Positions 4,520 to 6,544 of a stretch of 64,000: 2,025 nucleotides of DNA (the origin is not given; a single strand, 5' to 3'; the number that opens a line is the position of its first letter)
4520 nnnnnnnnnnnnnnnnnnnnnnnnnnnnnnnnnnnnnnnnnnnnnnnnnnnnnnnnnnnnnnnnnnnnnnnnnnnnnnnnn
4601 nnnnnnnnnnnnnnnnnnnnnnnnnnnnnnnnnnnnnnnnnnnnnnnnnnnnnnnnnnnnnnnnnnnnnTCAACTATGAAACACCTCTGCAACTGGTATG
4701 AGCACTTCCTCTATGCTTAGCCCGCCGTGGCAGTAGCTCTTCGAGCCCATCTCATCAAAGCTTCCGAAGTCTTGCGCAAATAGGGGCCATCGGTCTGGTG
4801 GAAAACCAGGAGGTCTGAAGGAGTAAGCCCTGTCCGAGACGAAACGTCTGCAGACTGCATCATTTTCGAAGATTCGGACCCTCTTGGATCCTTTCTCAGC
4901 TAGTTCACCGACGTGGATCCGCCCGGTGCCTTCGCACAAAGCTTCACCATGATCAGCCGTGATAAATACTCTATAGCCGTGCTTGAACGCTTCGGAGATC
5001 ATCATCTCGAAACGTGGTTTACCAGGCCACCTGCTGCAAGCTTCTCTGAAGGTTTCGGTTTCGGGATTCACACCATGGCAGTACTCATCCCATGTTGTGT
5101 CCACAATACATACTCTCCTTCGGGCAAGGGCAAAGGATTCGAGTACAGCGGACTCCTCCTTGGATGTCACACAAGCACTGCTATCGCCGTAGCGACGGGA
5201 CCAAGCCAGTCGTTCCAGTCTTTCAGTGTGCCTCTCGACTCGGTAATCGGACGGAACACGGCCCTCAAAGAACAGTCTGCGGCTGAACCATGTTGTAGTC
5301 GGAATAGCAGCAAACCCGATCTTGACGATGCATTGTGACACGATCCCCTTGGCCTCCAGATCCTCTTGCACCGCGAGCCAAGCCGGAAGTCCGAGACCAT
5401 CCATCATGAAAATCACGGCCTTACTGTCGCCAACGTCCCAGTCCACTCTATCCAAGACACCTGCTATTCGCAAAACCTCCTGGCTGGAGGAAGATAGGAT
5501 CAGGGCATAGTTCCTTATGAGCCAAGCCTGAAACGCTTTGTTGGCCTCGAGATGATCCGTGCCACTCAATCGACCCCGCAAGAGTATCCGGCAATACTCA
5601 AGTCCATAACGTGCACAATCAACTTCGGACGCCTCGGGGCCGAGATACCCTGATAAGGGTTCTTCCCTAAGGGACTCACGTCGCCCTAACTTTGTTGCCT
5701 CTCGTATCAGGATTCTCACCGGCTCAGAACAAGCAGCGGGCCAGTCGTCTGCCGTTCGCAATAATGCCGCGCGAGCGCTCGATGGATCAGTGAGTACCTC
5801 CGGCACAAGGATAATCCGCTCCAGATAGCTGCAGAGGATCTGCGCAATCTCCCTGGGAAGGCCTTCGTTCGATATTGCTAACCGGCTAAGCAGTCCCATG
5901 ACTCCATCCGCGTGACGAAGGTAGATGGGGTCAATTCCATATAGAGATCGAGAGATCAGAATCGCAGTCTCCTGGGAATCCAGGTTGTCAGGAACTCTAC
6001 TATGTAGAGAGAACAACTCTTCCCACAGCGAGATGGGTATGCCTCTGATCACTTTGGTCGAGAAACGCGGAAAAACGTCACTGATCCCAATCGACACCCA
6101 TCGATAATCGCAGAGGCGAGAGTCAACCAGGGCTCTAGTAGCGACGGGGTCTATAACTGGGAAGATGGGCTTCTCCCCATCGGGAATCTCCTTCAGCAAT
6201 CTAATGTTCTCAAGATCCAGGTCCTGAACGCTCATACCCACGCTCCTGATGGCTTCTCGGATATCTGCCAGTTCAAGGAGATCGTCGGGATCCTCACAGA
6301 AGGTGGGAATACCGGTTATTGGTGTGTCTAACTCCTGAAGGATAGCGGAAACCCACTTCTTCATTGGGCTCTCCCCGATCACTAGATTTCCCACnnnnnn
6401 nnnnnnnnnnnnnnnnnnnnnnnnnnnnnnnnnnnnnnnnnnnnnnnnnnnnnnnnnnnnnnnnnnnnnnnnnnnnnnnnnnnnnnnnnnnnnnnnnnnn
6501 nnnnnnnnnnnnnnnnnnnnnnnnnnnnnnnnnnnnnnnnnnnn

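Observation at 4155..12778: Compact 4-gene BREX-like defence module with non-canonical gene content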

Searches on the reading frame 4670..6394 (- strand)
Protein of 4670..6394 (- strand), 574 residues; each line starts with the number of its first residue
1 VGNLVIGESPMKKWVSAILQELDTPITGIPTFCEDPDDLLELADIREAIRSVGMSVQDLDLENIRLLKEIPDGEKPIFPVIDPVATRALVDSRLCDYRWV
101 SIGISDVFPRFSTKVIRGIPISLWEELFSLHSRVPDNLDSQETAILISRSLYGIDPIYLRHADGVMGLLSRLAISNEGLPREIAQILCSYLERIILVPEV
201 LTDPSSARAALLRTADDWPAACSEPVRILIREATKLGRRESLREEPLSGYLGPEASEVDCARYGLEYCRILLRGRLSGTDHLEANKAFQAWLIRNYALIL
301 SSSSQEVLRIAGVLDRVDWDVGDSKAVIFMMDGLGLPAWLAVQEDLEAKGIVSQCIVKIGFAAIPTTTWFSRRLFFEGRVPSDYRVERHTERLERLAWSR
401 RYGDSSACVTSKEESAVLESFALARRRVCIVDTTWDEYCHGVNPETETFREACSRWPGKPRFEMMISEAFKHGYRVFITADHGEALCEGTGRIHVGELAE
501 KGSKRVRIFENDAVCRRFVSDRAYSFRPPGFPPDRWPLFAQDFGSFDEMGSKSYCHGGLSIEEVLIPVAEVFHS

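Call 3: search_protein_families(library=pfam, proteins=[window:4670-6394:-], max_evalue=0.01)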
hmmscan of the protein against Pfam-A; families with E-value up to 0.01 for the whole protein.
window:4670-6394:- (574 aa): 1 family
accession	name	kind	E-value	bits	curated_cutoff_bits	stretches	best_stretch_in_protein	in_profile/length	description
PF08665.17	PglZ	-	0.0022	18.4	25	0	326-488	3-176/179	PglZ domain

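Call 4: search_protein_families(library=padloc, proteins=[window:4670-6394:-], max_evalue=0.01)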
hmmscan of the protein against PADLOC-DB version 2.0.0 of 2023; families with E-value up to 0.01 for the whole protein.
window:4670-6394:- (574 aa): 4 families
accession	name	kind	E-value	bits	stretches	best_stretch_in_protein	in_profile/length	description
PDLC02558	PglZ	-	5.9e-45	151.7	2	283-571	358-661/666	PglZ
PDLC02556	PglZ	-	2e-35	120.5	2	284-573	336-639/641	PglZ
PDLC02555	PglZ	-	1e-08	32.3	1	325-571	367-611/613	PglZ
PDLC02565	PglZ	-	0.0018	14.7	0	302-380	459-542/910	PglZ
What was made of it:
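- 4670..6394 (-): pglZ: short (564-574 aa), divergent type-3-like PglZ phosphodiesterase/nuclease. The likely start is ATG 6364, with a GGGGAG RBS at 6371-6376. PADLOC PglZ PDLC02558 152 bits (call 4).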

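Call 5: search_protein_families(library=ncbifam, proteins=[window:4670-6394:-], max_evalue=0.01)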
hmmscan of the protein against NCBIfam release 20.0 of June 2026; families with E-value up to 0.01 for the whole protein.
window:4670-6394:- (574 aa): 5 families
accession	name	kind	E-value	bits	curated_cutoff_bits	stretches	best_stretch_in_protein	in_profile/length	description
NF033449.0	BREX_PglZ_3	exception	1.2e-50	172.5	250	2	283-571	337-641/642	BREX-3 system phosphatase PglZ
NF052313.1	T9SS_RR_PorX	equivalog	1.7e-10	40.3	300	1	281-384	180-283/513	T9SS response regulator signal transducer PorX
NF033446.0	BREX_PglZ_2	exception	8.9e-06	24.2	200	0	302-384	448-536/890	BREX-2 system phosphatase PglZ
NF033445.1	BREX_PglZ_4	exception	6.3e-05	21.7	140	0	471-570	583-677/741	BREX-4 system phosphatase PglZ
NF033450.1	BREX_PglZ_1_B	equivalog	0.0068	14.6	400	0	551-571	654-674/675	BREX-1 system phosphatase PglZ type B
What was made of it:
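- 4670..6394 (-): NCBIfam BREX_PglZ_3 172 bits is the best hit, below its cut-off (call 5).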

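Call 47: search_solved_structures(query=window:4670-6364:-, max_evalue=1)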
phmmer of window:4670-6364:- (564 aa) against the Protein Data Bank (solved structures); distinct sequences matched with E-value up to 1: 10.
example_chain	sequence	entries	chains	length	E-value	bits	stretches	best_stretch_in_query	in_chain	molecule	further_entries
7v2c_b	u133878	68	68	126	0.15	13.6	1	495-559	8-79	NADH dehydrogenase [ubiquinone] 1 beta subcomplex subunit 6 | Complex I-B17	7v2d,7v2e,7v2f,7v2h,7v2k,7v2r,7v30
8ueo_1i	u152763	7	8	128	0.15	13.5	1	495-559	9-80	NADH dehydrogenase [ubiquinone] 1 beta subcomplex subunit 6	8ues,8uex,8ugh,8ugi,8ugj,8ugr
5gup_b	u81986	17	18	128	0.15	13.5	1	495-559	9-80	NADH dehydrogenase [ubiquinone] 1 beta subcomplex subunit 6 | NADH dehydrogenase 1 beta subcomplex 6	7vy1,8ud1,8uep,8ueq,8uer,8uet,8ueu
8ted_A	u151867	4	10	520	0.2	13.2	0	528-558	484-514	Response regulator receiver protein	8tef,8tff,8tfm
8p6f_A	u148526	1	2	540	0.23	13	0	528-558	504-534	Response regulator receiver domain-containing protein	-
9buh_b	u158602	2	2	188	0.23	12.9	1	494-559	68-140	NADH dehydrogenase [ubiquinone] 1 beta subcomplex subunit 6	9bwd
7aor_ap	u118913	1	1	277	0.26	12.8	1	316-401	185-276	mS62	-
7pv7_D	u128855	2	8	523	0.66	11.4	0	459-559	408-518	Response regulator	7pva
8thp_A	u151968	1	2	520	0.92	11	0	528-558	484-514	Response regulator receiver protein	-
7zeb_r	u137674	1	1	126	0.96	10.9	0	495-559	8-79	NADH dehydrogenase [ubiquinone] 1 beta subcomplex subunit 6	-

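Call 71: search_dna_similar(query=window:4670-6364:-, collection=plasmids, mode=protein, max_rows=15)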
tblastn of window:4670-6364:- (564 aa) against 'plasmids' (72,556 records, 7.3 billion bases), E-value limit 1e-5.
Records with a match: 5; places in all: 5; records where one place covers at least 80% of the query: 0.
Best place of each record, by identity: <60% 5.
By first word of the organism name: Enterococcus 2; Roseicitreum 1; Roseomonas 1; Leisingera 1.
By predicted mobility (MOB-suite, as given by PLSDB): conjugative 3; non-mobilizable 2.
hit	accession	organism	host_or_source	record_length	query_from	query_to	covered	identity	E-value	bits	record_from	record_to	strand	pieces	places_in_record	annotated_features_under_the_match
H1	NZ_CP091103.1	Enterococcus faecium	pig,pure culture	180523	222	561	60%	23.6%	1e-20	104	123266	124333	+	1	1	pglZ: BREX-3 system phosphatase PglZ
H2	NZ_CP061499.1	Roseicitreum antarcticum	Intertidal sediment,Sandy intertidal ...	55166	312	561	44%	28.0%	6e-23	111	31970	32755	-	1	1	pglZ: BREX-3 system phosphatase PglZ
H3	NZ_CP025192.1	Roseomonas mucosa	Homo sapiens,clinical, human skin, ...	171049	312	561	44%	27.9%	4e-20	102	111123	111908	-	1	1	pglZ: BREX-3 system phosphatase PglZ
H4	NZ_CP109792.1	Leisingera thetidis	-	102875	312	561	44%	26.2%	9e-20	101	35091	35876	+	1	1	pglZ: BREX-3 system phosphatase PglZ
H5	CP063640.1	Enterococcus faecium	Homo sapiens,rectal swab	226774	313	561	44%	24.0%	3e-16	90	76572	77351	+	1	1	pglZ: BREX-3 system phosphatase PglZ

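Call 73: get_annotated_region(hit=H1, flank=12000)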
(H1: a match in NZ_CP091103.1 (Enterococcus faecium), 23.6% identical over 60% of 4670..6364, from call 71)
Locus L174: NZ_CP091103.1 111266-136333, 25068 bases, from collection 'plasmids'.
description: Enterococcus faecium strain P47 plasmid pP47-180, complete sequence
organism: Enterococcus faecium (NCBI taxid 1352)
taxonomy: Bacteria; Bacillota; Bacilli; Lactobacillales; Enterococcaceae; Enterococcus; Enterococcus faecium
host: -; source: pig,pure culture; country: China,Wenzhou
typing (MOB-suite, as given by PLSDB): conjugative; replicon Inc18,rep_cluster_893; relaxase MOBP,MOBP; mating-pair formation MPF_T
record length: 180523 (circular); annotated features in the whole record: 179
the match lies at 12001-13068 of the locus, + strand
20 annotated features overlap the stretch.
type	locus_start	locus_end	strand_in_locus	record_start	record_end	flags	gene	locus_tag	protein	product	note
CDS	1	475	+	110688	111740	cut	-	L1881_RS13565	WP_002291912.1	PTS sugar transporter subunit IIC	-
CDS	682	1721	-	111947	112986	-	-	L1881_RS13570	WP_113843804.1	IS630 family transposase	-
CDS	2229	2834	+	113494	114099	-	-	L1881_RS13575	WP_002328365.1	protein adenylyltransferase Fic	-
CDS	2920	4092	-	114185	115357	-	-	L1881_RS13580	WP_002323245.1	IS256-like element IS1542 family transposase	GO:0006313 - DNA transposition [Evidence IEA]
CDS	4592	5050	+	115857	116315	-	brxF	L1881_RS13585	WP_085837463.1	BREX-3 system P-loop-containing protein BrxF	-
CDS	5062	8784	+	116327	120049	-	-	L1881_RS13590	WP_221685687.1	DUF6079 family protein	-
CDS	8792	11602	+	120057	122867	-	-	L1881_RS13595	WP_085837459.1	DNA methyltransferase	GO:0006306 - DNA methylation [Evidence IEA]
CDS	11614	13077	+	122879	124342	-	pglZ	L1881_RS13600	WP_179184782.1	BREX-3 system phosphatase PglZ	-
CDS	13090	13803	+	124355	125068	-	-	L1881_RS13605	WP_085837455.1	hypothetical protein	-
CDS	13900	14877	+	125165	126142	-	-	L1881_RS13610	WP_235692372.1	hypothetical protein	-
CDS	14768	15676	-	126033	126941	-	-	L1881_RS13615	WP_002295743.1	IS982-like element ISEfm1 family transposase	GO:0006313 - DNA transposition [Evidence IEA]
CDS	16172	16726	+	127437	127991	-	-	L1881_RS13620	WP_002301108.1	tyrosine-type recombinase/integrase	GO:0015074 - DNA integration [Evidence IEA]; GO:0006310 - DNA recombination [Evidence IEA]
CDS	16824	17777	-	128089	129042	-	-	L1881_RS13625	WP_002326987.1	IS30 family transposase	-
CDS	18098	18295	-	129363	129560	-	-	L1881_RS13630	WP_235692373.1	cold-shock protein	-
CDS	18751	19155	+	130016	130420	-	tnpA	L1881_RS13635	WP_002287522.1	IS200/IS605-like element ISEfa4 family transposase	GO:0006313 - DNA transposition [Evidence IEA]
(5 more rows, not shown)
